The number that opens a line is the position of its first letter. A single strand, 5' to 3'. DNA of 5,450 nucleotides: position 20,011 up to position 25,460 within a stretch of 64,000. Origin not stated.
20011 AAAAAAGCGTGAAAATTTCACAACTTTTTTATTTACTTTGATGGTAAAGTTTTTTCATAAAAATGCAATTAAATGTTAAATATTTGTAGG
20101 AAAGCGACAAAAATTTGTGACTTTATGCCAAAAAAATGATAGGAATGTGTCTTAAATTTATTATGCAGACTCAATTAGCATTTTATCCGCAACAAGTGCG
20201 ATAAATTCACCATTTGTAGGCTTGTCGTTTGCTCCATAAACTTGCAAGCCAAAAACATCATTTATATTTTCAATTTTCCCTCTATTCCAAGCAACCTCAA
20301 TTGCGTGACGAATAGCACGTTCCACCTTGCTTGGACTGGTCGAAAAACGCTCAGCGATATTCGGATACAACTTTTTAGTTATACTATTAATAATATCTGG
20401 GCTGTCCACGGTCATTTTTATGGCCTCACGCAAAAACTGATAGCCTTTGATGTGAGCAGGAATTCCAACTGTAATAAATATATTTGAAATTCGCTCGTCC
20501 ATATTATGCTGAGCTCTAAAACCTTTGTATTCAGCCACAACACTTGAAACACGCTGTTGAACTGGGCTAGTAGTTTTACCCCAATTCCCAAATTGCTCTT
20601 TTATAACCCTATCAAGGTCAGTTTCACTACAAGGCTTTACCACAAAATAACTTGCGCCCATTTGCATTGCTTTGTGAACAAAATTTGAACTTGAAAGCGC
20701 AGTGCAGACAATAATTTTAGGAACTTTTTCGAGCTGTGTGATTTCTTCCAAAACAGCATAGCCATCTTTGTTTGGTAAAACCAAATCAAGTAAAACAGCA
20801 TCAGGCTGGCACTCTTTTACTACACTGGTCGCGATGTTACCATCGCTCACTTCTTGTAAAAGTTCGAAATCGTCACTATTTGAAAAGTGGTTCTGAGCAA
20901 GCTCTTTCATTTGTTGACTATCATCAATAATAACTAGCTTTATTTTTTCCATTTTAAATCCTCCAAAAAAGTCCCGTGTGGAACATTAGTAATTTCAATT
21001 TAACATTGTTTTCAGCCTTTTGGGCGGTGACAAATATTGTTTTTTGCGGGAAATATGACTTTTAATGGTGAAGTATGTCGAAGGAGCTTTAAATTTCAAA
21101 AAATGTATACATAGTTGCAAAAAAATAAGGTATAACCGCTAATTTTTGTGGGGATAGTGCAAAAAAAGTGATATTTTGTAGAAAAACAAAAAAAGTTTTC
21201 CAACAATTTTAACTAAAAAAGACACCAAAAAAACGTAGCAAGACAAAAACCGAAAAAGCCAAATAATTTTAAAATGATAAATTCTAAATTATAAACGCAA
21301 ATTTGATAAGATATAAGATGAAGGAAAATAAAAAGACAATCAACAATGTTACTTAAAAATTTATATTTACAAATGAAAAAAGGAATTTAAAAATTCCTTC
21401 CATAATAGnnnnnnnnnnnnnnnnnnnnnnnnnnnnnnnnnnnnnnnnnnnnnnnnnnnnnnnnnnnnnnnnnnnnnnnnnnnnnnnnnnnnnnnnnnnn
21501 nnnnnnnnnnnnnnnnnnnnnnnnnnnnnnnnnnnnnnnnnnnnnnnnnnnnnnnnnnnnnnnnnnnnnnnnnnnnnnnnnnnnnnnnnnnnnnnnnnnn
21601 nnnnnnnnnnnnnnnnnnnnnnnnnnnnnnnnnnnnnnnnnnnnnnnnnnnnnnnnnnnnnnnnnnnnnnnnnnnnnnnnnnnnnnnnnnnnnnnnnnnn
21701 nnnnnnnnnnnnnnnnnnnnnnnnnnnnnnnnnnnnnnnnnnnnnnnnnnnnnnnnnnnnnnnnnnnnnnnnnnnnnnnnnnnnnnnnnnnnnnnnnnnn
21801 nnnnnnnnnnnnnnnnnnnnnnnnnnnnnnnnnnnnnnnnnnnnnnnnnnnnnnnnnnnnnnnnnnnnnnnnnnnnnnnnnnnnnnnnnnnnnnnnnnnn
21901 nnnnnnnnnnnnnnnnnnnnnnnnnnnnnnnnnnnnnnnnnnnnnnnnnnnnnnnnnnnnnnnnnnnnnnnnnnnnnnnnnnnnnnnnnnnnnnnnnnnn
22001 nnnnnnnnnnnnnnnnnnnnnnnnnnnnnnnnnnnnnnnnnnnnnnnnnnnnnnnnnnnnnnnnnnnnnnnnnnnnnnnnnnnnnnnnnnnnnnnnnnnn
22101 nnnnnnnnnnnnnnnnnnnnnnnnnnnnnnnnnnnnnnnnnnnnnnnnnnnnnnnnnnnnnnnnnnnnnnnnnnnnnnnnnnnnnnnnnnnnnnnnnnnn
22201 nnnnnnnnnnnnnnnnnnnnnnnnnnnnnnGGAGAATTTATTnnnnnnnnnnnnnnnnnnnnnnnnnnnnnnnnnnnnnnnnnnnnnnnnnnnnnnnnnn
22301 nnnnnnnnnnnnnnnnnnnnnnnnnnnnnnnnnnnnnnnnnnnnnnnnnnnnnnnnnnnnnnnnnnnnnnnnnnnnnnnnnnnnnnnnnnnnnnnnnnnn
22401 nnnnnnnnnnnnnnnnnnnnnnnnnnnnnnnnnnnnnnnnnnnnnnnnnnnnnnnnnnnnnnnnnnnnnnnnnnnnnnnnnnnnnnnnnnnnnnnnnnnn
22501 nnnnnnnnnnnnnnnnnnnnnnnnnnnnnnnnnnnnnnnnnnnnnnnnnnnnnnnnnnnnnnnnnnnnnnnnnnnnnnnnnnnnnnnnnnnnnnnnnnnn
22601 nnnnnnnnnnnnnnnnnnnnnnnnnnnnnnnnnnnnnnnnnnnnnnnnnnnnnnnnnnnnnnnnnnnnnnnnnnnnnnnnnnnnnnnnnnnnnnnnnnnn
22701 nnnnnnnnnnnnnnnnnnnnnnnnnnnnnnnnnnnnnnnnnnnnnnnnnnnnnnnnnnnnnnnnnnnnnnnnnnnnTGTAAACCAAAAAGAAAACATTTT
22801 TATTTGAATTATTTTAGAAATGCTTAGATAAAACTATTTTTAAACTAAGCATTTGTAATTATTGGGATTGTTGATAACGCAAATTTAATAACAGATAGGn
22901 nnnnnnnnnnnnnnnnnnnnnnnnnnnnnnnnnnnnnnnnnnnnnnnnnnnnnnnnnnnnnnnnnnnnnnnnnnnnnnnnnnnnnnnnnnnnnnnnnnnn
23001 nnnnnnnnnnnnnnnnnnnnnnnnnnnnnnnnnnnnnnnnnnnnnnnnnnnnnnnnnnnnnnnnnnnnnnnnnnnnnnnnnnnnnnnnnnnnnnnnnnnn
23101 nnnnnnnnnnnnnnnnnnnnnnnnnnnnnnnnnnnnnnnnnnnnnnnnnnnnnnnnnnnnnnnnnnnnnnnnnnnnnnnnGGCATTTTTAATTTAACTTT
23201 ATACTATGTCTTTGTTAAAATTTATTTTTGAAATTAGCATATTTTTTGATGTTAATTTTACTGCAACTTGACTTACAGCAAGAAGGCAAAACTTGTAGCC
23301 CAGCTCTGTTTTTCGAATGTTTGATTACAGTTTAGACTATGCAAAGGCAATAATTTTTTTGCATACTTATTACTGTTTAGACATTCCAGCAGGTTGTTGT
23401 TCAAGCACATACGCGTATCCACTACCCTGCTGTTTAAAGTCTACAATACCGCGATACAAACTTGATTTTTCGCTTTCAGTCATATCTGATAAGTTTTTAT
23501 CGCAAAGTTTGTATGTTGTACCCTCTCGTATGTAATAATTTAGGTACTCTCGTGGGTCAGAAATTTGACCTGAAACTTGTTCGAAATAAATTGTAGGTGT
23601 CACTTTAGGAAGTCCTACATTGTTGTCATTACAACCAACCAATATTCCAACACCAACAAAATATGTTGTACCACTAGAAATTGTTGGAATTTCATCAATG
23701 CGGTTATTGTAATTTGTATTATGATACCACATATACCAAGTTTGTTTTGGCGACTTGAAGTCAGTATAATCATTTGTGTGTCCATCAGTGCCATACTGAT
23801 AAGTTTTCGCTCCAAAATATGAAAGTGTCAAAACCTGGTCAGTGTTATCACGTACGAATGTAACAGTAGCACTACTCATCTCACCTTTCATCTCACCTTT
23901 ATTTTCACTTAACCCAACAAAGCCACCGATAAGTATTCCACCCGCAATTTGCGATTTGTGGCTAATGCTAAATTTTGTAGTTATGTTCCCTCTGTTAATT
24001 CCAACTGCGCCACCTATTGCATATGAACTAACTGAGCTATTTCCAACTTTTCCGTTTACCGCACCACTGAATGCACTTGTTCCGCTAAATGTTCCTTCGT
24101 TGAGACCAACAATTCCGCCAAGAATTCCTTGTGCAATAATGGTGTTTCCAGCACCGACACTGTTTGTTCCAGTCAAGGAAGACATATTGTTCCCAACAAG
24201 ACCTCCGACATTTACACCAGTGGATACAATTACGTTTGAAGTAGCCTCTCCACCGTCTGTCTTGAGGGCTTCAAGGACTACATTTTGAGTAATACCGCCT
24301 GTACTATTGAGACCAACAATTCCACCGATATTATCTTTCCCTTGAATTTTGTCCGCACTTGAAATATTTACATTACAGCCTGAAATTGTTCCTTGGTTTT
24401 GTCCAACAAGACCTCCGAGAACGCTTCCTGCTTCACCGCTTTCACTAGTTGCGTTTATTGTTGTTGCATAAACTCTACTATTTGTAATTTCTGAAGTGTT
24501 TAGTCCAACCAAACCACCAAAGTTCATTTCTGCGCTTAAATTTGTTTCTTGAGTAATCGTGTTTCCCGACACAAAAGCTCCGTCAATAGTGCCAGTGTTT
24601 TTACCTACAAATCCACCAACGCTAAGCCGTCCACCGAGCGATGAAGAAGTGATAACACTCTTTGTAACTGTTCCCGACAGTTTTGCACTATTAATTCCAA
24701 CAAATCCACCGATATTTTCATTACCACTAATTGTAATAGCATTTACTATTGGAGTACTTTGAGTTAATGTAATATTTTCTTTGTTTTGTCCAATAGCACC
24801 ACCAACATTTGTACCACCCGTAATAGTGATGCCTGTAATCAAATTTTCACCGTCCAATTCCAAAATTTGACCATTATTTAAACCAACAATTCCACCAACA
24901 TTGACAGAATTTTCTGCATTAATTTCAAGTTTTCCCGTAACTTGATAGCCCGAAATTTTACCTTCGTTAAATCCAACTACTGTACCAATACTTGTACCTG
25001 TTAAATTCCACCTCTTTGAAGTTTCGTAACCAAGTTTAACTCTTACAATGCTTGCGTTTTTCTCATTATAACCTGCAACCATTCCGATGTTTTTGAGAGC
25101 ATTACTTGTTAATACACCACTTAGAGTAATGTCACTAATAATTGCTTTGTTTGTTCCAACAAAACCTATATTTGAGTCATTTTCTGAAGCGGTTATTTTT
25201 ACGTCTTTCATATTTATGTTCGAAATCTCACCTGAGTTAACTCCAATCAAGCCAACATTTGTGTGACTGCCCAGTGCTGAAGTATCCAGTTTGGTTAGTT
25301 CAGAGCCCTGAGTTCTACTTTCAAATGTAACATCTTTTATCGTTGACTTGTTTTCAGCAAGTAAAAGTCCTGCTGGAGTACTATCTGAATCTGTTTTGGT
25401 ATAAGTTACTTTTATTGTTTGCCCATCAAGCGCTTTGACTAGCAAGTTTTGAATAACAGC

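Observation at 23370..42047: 18.7-kb gene for a 6,225-aa lipid-anchored fibre built from Ig-like segments and six capped GLUG/beta-helix modules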

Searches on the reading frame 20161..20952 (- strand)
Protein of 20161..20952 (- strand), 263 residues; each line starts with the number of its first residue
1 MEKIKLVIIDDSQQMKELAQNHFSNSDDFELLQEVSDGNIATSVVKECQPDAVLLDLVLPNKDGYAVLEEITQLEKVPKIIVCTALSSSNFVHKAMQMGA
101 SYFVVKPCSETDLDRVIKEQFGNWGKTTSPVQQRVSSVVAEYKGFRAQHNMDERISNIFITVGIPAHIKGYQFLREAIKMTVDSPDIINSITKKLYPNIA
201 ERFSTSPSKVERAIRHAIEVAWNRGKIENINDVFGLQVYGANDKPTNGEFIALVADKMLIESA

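Call 12: search_protein_families(library=pfam, proteins=[window:20161-20952:-], max_evalue=0.001)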
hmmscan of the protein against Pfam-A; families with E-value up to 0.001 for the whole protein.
window:20161-20952:- (263 aa): 2 families
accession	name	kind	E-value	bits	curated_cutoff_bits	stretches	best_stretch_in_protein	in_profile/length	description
PF08769.17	Spo0A_C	-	6.1e-40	135.9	25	1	155-257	1-103/104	Sporulation initiation factor Spo0A C terminal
PF00072.30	Response_reg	-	1.2e-22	80.6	30.2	1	7-117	2-110/111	Response regulator receiver domain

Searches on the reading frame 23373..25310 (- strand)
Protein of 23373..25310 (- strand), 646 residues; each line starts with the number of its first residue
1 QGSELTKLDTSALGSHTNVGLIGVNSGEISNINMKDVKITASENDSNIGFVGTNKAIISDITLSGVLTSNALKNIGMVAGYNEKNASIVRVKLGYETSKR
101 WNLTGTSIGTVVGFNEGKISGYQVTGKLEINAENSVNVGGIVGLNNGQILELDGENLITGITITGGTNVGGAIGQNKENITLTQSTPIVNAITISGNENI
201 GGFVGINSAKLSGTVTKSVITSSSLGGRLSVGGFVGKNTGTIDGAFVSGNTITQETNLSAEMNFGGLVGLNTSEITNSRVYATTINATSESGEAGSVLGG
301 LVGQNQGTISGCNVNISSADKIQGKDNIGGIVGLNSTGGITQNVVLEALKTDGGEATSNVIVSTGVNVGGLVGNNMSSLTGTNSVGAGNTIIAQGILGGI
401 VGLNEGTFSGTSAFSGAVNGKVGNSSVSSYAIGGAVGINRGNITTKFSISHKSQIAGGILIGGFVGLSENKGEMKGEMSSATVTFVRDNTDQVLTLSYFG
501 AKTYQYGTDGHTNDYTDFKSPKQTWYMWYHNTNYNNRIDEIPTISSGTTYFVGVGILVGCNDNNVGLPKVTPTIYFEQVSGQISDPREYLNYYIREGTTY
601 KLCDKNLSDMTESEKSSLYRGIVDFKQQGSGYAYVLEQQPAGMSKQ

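Call 9: search_protein_families(library=pfam, proteins=[window:23373-25310:-], max_evalue=1)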
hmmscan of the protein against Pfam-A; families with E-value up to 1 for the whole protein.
window:23373-25310:- (646 aa): 2 families
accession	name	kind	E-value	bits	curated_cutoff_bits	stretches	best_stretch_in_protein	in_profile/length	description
PF07581.17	Glug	-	2.4e-09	37.4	20.5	5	228-253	2-28/28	The GLUG motif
PF06372.18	Gemin6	-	0.61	10.6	23.9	0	28-78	11-61/88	Gemin6 Sm-like domain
